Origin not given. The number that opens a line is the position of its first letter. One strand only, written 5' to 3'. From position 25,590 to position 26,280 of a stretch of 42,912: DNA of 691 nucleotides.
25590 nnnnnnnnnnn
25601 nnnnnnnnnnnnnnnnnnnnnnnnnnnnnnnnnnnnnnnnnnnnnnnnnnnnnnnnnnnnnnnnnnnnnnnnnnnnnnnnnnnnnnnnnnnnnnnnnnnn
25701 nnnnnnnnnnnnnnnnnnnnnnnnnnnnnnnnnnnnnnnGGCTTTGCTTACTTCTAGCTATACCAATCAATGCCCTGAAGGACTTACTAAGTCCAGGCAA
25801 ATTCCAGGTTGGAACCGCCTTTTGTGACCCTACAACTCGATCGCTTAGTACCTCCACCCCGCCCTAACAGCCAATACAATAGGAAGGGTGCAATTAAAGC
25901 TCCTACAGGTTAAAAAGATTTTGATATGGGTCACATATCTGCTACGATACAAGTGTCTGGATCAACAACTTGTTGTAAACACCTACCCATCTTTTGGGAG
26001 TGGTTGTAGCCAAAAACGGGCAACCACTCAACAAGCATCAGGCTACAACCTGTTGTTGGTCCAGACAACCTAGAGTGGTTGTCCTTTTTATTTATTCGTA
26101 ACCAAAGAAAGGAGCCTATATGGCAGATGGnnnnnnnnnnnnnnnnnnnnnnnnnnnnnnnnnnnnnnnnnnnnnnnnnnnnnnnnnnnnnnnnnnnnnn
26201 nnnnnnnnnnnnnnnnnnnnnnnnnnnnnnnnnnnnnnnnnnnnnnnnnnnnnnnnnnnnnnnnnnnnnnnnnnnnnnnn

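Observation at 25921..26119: Leader RNA copy 2 sits back-to-back with serine recombinase B and has a promoter that starts at the first stem base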

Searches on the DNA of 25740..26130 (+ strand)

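Call 7: search_rna_families(source=window, start=25740, end=26130, threshold=evalue, max_evalue=10, show_alignments=3)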
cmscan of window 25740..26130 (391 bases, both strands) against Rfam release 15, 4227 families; matches with E-value up to 10: 2.
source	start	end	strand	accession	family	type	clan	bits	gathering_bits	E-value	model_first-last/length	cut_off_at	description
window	25918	26086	+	RF04338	Plastid-psbJ-2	Cis-reg;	CL00152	14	65.6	3.4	1-144/144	no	Plastid-psbJ-2 3UTR RNA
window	25881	25944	+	RF01306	sR52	Gene; snRNA; snoRNA; CD-box;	-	12.8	50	3.1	1-60/60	no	Small nucleolar RNA sR52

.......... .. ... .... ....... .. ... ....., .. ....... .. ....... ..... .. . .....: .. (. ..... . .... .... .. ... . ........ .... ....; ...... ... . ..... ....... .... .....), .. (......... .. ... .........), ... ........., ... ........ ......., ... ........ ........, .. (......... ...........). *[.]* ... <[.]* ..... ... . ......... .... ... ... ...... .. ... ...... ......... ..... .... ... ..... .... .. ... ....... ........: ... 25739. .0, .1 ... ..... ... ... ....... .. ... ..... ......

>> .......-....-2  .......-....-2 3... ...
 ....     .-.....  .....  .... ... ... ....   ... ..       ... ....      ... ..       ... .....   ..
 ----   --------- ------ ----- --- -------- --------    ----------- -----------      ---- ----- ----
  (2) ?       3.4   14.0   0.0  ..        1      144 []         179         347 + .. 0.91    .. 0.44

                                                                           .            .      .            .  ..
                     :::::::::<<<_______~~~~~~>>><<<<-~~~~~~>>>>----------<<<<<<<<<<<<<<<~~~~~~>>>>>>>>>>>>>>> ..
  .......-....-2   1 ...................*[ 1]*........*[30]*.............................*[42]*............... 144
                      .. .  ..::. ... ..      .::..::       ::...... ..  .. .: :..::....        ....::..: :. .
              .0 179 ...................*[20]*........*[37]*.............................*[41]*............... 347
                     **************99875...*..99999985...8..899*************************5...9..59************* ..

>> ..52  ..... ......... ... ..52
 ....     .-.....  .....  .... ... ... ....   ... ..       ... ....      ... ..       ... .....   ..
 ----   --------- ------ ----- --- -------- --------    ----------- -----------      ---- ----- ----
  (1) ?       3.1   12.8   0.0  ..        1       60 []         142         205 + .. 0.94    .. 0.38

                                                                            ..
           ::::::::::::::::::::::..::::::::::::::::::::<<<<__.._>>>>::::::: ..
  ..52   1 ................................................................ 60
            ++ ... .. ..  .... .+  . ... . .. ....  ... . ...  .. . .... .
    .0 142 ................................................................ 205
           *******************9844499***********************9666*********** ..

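Call 33: build_rna_model(alignment_id=A2, structure=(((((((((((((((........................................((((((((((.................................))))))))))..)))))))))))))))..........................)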
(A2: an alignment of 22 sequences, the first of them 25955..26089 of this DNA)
Model R1 built from alignment A2 (22 sequences, 151 columns); structure: as given.
model positions 130; base pairs 25; branch points 0; effective number of sequences 1.8; information 0.59 bits per position. Calibrated on 0.2 Mb of random sequence (short: E-values are rough).
structure used (alignment columns):
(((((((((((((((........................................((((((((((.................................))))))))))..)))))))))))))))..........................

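Call 35: search_with_rna_model(model_id=R1, sources=[window, L003, L004, L006, L007, L009, L010, L012, L013, L014, L015, L016, L017, L018, L020, L021, L022, L023, L024, L025, L026, L027, L028, L030, L031], max_evalue=1)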
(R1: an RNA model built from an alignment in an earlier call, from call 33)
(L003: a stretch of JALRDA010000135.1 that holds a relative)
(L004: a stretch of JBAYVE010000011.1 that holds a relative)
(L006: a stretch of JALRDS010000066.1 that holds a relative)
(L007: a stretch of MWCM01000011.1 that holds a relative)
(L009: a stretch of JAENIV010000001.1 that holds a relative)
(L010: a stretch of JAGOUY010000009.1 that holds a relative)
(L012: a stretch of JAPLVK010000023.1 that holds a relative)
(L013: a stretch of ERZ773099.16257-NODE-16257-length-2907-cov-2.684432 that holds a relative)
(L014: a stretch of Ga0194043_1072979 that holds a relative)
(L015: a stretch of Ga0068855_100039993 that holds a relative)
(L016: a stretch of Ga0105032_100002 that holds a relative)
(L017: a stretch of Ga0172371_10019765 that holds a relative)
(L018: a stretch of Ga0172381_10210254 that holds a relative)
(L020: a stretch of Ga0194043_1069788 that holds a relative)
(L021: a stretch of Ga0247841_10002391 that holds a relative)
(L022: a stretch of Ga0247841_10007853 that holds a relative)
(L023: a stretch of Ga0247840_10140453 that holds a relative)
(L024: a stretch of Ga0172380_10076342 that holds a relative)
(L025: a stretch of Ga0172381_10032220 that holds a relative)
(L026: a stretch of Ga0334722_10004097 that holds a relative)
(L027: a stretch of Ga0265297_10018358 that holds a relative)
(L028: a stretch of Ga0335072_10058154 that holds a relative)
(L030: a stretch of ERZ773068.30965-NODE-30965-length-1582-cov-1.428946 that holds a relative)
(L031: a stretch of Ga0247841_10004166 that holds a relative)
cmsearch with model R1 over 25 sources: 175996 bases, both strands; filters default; matches with E-value up to 1: 50.
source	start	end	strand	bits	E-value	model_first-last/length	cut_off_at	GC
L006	1910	2041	-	130.5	2.1e-28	1-130/130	no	0.42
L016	2858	2989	-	130.5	2.1e-28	1-130/130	no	0.42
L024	1159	1287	+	130.4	2.2e-28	1-130/130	no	0.46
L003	4544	4674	+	129.6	3.4e-28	1-130/130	no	0.43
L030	270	401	-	129.6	3.5e-28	1-130/130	no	0.42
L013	545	676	+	128.1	7.8e-28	1-130/130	no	0.41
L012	3536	3664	+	127.1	1.3e-27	1-130/130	no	0.45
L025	2520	2648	-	126.6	1.7e-27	1-130/130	no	0.46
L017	5345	5475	-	125.6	2.9e-27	1-130/130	no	0.42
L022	306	434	+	125.1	3.8e-27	1-130/130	no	0.46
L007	4159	4296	-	124.3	6e-27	1-130/130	no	0.44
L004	544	680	+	123.4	9.4e-27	1-130/130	no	0.45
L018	1246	1380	-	123.3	9.9e-27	1-130/130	no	0.44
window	25955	26090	+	122.9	1.2e-26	1-130/130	no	0.46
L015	630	765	-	121.6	2.5e-26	1-130/130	no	0.46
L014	350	490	-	119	1e-25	1-130/130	no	0.46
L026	9828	9964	-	115.4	7.1e-25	1-130/130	no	0.39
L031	3687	3812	+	115.3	7.6e-25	1-130/130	no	0.46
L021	4830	4953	+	115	8.6e-25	1-130/130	no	0.46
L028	3538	3668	-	114.9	9.4e-25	1-130/130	no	0.44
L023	891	1037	+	113.9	1.6e-24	1-130/130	no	0.41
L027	2513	2638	-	109.9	1.3e-23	1-130/130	no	0.48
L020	1052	1168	-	99.5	3.6e-21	1-130/130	no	0.42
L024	1138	1263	-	43.7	3.8e-08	1-130/130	no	0.43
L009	1516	1659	-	38.8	5.2e-07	17-130/130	5'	0.4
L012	3512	3640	-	38.8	5.3e-07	1-130/130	no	0.42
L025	2544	2668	+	37.7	9.4e-07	1-130/130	no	0.42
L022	287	410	-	35.6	3e-06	1-130/130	no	0.42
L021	4811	4930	-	35.4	3.2e-06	1-130/130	no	0.43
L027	2536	2649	+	33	1.2e-05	1-130/130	no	0.46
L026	9853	9975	+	30.9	3.8e-05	1-130/130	no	0.37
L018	1270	1381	+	28.7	0.00012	1-107/130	no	0.45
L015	654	787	+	28.1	0.00017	1-130/130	no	0.43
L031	3666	3789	-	26.4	0.00042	1-130/130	no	0.45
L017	5369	5487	+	25.3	0.00076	1-130/130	no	0.39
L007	4183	4297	+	24.2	0.0013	1-107/130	no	0.45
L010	7936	8000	-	24.2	0.0014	32-130/130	5'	0.49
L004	543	656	-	23.3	0.0022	1-107/130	no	0.45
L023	890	1013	-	21.2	0.0068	1-107/130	no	0.41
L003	4539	4650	-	20.6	0.0095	1-111/130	no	0.45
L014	374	512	+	19.9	0.014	1-130/130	no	0.45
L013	545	652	-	19.6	0.016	1-106/130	no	0.43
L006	1934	2041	+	18.5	0.029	1-106/130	no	0.43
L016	2882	2989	+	18.5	0.029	1-106/130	no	0.43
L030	294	401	+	18.5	0.03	1-106/130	no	0.44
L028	3563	3669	+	15.5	0.14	1-107/130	no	0.46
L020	1076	1168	+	12.3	0.79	1-106/130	no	0.44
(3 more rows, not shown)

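Call 38: search_with_rna_model(model_id=R1, sources=[L032, L033, L034, L035, L036, L037, L038, L039, L040, L041, L042, L043, L044, L045, L046, L047, L048, L049, L050, L051, L052, L053, L054, L055, L056, L057, L058, L059, L060, L061, L062, L063, L064, L065, L066, L067, L068, L069, L070, L071, L072, L073, L074, L075, L076, L077, L078, L079, L080, L081, L082, L083, L084, L085, L086, L087, L088, L089, L090, L091, L092, L093, L094, L095, L096, L097, L098, L099, L100, L101, L102, L103, L104, L105, L106, L107, L108, L109, L110, L111], max_evalue=1)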
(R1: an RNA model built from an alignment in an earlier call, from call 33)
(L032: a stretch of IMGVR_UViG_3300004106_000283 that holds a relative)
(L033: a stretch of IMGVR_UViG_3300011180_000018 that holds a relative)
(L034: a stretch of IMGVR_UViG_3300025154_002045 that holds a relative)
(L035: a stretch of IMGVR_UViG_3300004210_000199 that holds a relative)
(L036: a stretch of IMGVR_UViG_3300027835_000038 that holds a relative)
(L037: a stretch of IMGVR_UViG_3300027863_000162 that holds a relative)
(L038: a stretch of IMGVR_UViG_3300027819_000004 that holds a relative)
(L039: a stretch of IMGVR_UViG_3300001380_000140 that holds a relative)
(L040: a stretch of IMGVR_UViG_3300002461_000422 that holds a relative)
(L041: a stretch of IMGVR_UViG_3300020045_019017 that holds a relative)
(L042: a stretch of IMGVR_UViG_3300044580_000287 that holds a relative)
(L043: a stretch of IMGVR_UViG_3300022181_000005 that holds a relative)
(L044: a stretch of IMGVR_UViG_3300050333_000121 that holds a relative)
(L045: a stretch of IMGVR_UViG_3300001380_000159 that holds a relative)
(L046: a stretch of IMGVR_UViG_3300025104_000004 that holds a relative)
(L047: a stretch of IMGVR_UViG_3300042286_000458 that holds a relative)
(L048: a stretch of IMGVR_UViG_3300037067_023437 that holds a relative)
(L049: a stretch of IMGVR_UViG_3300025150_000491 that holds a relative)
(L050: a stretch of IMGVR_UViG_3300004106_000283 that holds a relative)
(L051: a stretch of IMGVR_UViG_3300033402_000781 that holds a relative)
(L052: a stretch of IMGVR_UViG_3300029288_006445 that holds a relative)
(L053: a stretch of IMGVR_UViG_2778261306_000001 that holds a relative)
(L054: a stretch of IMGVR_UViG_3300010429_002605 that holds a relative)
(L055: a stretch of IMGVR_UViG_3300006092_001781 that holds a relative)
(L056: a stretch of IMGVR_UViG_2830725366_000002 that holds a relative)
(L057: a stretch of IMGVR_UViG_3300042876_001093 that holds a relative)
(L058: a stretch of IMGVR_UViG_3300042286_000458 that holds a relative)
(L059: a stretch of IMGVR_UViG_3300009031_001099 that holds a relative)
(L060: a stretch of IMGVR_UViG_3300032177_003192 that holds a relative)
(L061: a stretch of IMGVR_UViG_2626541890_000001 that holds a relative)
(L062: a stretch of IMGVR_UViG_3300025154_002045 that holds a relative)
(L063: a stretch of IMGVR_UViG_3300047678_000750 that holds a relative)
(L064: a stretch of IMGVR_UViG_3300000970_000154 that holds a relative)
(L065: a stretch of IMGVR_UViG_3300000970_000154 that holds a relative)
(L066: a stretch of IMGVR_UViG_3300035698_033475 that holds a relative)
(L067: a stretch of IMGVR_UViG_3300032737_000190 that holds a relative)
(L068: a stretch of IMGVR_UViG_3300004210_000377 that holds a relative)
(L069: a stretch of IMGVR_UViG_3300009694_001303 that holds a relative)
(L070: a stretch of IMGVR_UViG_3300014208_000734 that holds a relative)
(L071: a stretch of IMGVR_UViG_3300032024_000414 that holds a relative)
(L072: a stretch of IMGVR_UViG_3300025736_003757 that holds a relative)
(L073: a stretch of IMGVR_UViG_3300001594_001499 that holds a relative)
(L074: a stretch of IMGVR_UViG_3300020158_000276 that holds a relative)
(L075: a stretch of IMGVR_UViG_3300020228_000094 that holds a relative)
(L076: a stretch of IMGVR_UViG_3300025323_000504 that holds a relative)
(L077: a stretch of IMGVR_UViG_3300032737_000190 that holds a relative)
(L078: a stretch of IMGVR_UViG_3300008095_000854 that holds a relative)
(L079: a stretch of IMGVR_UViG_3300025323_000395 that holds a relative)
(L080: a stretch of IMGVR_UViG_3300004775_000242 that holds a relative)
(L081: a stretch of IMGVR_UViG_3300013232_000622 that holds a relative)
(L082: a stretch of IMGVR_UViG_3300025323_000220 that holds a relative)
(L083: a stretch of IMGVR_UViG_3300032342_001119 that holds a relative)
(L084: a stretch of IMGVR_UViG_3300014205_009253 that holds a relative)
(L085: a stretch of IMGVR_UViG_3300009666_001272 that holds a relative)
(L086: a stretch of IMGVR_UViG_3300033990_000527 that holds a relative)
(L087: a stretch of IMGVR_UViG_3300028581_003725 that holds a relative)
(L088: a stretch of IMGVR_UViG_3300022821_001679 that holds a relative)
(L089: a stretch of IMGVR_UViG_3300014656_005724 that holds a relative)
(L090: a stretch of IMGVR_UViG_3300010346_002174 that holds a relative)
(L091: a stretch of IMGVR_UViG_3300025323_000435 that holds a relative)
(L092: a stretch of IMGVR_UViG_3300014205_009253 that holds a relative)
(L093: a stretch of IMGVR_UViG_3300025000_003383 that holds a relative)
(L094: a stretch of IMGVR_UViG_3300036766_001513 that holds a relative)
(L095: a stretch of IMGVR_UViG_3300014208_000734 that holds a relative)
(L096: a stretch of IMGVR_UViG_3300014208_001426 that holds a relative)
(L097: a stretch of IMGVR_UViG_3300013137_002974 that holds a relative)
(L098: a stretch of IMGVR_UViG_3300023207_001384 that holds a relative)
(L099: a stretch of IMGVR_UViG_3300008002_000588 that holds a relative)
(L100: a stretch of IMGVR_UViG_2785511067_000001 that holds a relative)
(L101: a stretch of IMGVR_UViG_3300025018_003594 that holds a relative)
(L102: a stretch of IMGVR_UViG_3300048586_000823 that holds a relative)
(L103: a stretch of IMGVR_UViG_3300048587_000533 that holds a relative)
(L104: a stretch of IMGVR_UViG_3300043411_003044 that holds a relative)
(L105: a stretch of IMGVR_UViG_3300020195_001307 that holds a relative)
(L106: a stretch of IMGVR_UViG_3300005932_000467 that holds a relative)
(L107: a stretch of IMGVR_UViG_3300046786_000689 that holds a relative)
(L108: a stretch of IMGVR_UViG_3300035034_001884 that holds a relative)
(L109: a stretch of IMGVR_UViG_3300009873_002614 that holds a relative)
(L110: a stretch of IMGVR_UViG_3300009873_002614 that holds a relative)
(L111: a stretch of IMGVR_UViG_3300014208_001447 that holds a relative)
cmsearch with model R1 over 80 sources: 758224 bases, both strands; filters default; matches with E-value up to 1: 4.
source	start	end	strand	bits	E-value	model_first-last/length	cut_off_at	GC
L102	448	575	+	58.7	5.1e-11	1-130/130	no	0.45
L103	2797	2924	+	58.7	5.1e-11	1-130/130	no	0.45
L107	3641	3781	+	45.9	5.1e-08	1-130/130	no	0.41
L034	6637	6769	-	38.5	2.7e-06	1-130/130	no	0.52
